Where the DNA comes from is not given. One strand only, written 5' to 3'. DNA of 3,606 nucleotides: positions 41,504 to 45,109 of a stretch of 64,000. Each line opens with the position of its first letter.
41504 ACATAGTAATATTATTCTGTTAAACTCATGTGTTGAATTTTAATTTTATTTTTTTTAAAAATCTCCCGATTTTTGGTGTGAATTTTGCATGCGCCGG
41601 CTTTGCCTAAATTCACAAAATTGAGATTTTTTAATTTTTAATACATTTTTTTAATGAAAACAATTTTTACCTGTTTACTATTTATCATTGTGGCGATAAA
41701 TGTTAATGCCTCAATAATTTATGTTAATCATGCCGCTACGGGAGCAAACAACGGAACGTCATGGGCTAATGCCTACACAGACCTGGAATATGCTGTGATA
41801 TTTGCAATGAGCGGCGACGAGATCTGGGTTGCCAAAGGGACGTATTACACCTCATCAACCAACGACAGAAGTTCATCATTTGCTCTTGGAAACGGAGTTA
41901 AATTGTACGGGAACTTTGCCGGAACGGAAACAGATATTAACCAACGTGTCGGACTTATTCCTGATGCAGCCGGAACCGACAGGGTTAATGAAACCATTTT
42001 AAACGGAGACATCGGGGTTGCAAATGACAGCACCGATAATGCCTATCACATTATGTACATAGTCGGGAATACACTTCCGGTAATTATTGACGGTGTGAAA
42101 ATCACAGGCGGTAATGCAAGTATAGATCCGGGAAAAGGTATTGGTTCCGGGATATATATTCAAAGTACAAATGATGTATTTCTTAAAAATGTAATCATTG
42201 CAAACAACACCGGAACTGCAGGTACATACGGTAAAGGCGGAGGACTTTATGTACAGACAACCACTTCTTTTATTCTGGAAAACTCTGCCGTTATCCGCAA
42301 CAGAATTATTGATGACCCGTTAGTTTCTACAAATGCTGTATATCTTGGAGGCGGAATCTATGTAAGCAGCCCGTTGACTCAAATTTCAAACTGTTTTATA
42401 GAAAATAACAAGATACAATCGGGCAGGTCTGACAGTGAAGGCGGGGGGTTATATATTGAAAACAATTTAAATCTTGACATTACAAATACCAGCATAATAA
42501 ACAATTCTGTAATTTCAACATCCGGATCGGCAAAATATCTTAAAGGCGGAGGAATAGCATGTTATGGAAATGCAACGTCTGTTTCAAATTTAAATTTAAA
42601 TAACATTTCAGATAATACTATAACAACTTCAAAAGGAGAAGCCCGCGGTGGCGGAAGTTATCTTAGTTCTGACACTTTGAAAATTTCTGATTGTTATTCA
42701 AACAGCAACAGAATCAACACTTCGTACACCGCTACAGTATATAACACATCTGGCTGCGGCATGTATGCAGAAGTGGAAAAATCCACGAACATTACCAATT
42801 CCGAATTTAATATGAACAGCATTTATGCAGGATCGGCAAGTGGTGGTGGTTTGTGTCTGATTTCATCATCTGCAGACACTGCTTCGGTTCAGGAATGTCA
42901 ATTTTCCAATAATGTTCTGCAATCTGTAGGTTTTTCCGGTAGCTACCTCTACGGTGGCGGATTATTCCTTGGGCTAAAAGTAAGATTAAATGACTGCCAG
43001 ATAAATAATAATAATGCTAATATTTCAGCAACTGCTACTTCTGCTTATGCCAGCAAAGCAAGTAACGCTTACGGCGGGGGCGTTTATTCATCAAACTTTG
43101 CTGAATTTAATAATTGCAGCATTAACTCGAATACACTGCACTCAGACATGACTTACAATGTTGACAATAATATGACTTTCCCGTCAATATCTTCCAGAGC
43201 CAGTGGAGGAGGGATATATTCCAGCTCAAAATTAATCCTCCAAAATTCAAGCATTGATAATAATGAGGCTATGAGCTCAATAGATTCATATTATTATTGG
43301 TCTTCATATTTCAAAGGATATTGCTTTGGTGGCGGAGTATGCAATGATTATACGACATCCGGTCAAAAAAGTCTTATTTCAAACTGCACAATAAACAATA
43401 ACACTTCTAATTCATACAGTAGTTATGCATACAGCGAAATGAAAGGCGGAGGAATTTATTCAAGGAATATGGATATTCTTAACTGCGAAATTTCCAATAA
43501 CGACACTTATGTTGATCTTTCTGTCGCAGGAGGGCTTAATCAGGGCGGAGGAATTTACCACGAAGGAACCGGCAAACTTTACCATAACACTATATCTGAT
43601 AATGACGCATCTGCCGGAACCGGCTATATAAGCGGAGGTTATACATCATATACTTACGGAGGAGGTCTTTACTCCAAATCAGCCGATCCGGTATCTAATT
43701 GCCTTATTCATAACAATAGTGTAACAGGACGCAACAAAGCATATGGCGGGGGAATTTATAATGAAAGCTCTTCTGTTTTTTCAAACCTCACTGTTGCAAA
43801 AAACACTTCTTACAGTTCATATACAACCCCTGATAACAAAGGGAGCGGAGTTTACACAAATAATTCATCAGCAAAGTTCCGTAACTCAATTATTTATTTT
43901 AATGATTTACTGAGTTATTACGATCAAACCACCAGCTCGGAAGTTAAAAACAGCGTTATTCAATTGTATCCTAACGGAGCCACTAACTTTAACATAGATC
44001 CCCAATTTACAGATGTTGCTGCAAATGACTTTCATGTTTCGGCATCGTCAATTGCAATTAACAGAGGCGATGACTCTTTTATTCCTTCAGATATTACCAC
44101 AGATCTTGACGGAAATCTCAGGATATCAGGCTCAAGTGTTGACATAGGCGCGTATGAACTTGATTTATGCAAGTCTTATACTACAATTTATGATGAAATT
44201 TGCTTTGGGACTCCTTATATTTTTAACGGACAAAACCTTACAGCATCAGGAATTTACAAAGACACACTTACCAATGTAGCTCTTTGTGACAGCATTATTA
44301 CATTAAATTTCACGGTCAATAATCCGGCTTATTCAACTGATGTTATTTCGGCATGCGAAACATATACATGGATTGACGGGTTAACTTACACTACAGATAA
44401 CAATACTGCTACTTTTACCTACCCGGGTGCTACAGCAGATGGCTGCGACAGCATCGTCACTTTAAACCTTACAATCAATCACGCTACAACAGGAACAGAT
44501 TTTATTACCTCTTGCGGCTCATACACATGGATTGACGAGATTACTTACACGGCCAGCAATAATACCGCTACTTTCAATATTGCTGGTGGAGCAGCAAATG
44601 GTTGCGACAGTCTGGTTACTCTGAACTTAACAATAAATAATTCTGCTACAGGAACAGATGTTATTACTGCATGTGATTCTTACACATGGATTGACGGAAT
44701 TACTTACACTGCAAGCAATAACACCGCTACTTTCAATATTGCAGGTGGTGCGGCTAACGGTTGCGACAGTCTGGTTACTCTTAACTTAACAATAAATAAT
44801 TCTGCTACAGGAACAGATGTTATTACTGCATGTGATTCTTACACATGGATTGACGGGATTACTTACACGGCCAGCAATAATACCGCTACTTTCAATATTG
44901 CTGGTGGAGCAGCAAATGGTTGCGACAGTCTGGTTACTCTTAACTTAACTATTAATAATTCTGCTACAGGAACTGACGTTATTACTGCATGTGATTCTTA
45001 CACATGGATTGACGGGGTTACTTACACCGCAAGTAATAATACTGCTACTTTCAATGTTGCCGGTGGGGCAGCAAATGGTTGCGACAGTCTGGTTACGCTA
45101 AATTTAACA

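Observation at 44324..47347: A 3-kb array of 19 tandem 159-bp coding repeats whose units differ almost only at synonymous sites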

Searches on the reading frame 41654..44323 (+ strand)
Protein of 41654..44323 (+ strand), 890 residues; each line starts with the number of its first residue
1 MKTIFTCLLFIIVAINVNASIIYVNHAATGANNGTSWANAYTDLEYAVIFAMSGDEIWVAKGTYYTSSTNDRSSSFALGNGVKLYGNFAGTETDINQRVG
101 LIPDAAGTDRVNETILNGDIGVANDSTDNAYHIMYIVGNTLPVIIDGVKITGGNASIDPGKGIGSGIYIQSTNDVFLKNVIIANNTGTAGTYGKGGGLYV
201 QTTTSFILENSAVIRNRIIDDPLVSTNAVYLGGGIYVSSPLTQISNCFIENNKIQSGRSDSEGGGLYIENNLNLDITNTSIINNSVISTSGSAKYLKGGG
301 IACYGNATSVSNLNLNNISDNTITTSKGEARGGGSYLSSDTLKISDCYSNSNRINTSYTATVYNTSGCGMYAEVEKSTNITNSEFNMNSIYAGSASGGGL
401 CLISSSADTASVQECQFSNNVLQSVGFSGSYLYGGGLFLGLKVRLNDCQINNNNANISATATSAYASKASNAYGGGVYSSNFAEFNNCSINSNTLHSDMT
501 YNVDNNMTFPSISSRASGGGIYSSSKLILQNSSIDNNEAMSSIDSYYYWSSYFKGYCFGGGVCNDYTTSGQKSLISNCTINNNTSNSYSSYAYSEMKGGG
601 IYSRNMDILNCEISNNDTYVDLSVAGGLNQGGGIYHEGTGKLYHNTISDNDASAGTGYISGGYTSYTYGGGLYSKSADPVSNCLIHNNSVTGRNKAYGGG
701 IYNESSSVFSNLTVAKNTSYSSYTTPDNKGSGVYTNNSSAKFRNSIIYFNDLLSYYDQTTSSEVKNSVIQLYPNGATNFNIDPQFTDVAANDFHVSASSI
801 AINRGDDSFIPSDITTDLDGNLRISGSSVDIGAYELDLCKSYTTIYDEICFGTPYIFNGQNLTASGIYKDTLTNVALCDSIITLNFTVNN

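Call 28: find_related_loci(query=window:41654-44323:+, collection=genome_contigs, flank=10000)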
Query window:41654-44323:+ (890 aa) in genome_contigs; peptide patterns used: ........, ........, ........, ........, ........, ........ (x = any residue, [..] = any of these).
35 stretches matched a pattern; 3 encode a relative of the query (tblastn E <= 1e-3); 3 distinct loci.
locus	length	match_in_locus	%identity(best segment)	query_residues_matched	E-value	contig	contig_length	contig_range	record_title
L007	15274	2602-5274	86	1-890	0e+0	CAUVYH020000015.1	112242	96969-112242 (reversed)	MAG: Bacteroidales bacterium isolate c703f99e-db57-444c-bdd0-d6cc6e68c7ba genome assembly, contig: contig_15, whole geno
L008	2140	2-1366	81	434-889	0e+0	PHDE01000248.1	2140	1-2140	MAG: Bacteroidetes bacterium HGW-Bacteroidetes-3 08E140C01_scaffold_22871, whole genome shotgun sequence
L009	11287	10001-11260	75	5-501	0e+0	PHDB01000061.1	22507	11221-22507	MAG: Bacteroidetes bacterium HGW-Bacteroidetes-6 08E140C01_scaffold_1586, whole genome shotgun sequence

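Call 65: search_solved_structures(query=window:41654-44170:+, max_evalue=0.01)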
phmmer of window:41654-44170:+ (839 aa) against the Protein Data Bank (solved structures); distinct sequences matched with E-value up to 0.01: 0.

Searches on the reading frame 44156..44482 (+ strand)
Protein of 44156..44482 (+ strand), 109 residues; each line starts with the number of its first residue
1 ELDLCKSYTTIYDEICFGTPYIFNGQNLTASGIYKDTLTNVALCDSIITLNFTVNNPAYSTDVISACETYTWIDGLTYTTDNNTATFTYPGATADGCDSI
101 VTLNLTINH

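Call 83: search_protein_families(library=pfam, proteins=[window:44156-44482:+], max_evalue=0.01)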
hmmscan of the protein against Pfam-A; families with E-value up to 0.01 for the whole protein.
seq(109 aa): 0 families

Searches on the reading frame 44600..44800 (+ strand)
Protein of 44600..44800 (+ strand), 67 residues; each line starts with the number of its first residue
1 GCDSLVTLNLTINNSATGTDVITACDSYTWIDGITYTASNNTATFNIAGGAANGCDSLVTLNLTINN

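Call 53: search_solved_structures(query=A2, max_evalue=1, show_alignments=2)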
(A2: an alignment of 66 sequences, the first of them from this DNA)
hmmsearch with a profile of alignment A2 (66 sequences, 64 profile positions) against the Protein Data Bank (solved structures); distinct sequences matched with E-value up to 1: 2.
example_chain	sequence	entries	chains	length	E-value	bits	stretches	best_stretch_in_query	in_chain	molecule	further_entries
5ye4_A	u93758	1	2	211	0.25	15.2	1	7-44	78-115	1A9D7 VH CH1 chain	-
5ye3_B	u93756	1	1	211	0.32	14.9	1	9-44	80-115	2A7D9 VH CH1 chain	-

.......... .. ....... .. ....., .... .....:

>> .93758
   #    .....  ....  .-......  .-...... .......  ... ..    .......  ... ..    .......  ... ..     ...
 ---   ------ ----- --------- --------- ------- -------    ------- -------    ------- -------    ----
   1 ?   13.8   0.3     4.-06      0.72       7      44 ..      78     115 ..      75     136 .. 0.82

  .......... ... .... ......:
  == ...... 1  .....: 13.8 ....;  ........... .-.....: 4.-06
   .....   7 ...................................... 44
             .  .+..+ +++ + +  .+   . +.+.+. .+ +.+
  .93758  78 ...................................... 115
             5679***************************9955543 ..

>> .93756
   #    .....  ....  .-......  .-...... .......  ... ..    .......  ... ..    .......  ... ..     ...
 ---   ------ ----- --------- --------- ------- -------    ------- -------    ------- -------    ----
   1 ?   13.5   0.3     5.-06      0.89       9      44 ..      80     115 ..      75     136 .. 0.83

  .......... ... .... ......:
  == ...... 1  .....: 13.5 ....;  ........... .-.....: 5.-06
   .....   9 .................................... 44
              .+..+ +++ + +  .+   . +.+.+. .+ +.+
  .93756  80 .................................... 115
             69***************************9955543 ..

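Call 57: predict_structure(alignment_id=A2)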
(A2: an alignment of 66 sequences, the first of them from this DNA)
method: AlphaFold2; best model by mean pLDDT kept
length: 67 residues; sequences in the alignment: 66
mean_pLDDT: 85.3   pTM: 0.63
mean pLDDT of the five models: 85.3, 76.4, 75.6, 73.8, 56.8
residues with pLDDT >= 90: 36; 70-90: 22; 50-70: 9; < 50: 0
segments of 3 or more residues with pLDDT < 50: none
pLDDT, mean of each block of 10 residues (from residue 1): 73 81 97 96 86 74 94
secondary structure, 60 per line:
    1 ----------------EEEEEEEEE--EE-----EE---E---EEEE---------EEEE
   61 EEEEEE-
elements in order: E17-25 E44-47 E57-66

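Call 59: search_protein_representatives(alignment_id=A2)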
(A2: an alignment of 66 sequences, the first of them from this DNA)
Query: 66 sequences, 64 profile positions. Proteins with E-value up to 0.001 (for the whole library): 31588; up to 1e-10: 22157; up to 1e-30: 10979. The best 150 are listed.
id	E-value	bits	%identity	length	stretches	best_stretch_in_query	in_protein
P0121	0.0e+00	3081.2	-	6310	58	1-64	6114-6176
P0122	0.0e+00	2493.6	-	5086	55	1-63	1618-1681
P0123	0.0e+00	2364.2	-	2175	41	1-63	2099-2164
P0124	0.0e+00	2273.8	-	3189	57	1-64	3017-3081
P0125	0.0e+00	2174.3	-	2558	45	1-63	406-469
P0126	0.0e+00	2068.4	-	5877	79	1-64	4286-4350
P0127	0.0e+00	2049.8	-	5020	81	1-64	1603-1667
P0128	0.0e+00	1946.2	-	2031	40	1-64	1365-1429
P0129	0.0e+00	1904.1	-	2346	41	1-64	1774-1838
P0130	0.0e+00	1882.3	-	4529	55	1-64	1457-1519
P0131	0.0e+00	1849.2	-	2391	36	1-64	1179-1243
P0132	0.0e+00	1801.5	-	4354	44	1-63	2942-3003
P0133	0.0e+00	1774.2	-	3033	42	1-63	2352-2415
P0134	0.0e+00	1720.7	-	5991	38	1-64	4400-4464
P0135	0.0e+00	1705.4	-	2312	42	1-63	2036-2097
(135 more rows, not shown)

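Call 60: fold_search(model_id=the predicted structure, library=pdb)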
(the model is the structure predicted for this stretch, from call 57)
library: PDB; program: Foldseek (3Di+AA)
matches with E <= 10: 92; with E <= 0.001: 0
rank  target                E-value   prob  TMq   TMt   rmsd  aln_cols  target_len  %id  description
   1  9zm4_A                3.4e-01  0.28  0.32  0.16   6.8        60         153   13  Crystal structure of a Heat shock protein (DnaJ) from Brucella melitensis (released 2025-12-17)
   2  1xao_A                7.0e-01  0.21  0.35  0.22   6.8        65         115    5  Hsp40-Ydj1 dimerization domain (released 2005-05-03)
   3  9zm4_D                7.4e-01  0.51  0.45  0.20   6.4        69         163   12  Crystal structure of a Heat shock protein (DnaJ) from Brucella melitensis (released 2025-12-17)
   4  4j80_A                7.4e-01  0.20  0.34  0.12   5.6        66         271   11  Thermus thermophilus DnaJ (released 2013-07-31)
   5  3agx_B                1.0e+00  0.16  0.34  0.19   6.8        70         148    7  Crystal structure of human Hsp40 Hdj1 peptide-binding domain (released 2011-02-23)
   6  7zhs_A                1.2e+00  0.35  0.45  0.15   7.7        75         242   11  3D reconstruction of the cylindrical assembly of DnaJA2 delta G/F by imposing D5 symmetry (released 2023-07-26)
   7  3agz_A                1.8e+00  0.08  0.33  0.16  10.1        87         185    9  Crystal structure of human Hsp40 Hdj1 peptide-binding domain complexed with a C-terminal peptide of Hsp70 (released 2011-02-23)
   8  2h7v_A                2.1e+00  0.10  0.37  0.17   6.2        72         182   11  Co-crystal structure of YpkA-Rac1 (released 2006-09-19)
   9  5dne_B                2.1e+00  0.09  0.31  0.08   8.7        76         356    8  Crystal structure of the Asn-bound guinea pig L-asparaginase 1 catalytic domain active site mutant K188M (released 2016-01-13)
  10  8roq_K                2.3e+00  0.11  0.35  0.03   9.2        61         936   16  FAdV-C4 Aviadenovirus structure, strain KR5 (released 2025-01-29)
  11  8ouk                  2.6e+00  0.11  0.37  0.18   5.3        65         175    5  Arf GTPase from the asgard Hodarchaea : HodArfR1 bound to GTP (released 2024-05-01)
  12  7eze_A                2.8e+00  0.08  0.33  0.16   6.2        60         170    5  Thorarchaeota Rab GTP-gamma-S/Mg2+ (soak) (released 2022-06-08)
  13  28nn_A                2.8e+00  0.03  0.23  0.12   8.0        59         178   14  RACB with GTPgS (released 2026-03-18)
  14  3i38_J                3.0e+00  0.08  0.33  0.24   6.4        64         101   12  Structure of a putative chaperone protein dnaj from klebsiella pneumoniae subsp. pneumoniae mgh 78578 (released 2009-07-14)
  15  9zm4_C                3.0e+00  0.08  0.32  0.16   8.0        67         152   15  Crystal structure of a Heat shock protein (DnaJ) from Brucella melitensis (released 2025-12-17)
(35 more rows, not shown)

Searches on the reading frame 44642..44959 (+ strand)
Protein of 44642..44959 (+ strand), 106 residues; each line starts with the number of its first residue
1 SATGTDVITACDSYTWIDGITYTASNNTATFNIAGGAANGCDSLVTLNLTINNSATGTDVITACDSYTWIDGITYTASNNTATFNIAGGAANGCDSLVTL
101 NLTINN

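Call 5: search_protein_families(library=pfam, proteins=[window:44642-44959:+], max_evalue=1)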
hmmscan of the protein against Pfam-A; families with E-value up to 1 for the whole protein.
seq(106 aa): 6 families
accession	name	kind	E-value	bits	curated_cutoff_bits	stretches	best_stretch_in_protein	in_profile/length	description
PF14558.11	TRP_N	-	0.004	17.9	27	0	20-64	22-66/137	ML-like domain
PF19921.4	bpX5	-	0.0065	16.6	27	0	60-82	52-74/135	MoxR-vWA-beta-propeller ternary system domain bpX5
PF03893.22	Lipase3_N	-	0.021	15.2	22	0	8-41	7-45/76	Lipase 3 N-terminal region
PF07150.16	DUF1390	-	0.057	13.6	24.7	1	19-69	50-100/226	Protein of unknown function (DUF1390)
PF13855.12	LRR_8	-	0.081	13.1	27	0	30-53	13-36/61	Leucine rich repeat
PF16249.12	DUF4906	-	0.16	12.5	27.7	0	62-87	39-64/73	Domain of unknown function (DUF4906)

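Call 6: search_protein_families(library=ncbifam, proteins=[window:44642-44959:+], max_evalue=1)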
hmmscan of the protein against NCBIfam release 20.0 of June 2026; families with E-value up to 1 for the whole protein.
seq(106 aa): 1 family
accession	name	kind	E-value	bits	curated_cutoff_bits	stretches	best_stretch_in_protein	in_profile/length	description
TIGR02167.2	Liste_lipo_26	repeat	0.79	9.5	30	0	39-49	3-13/26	PARCEL repeat-containing surface protein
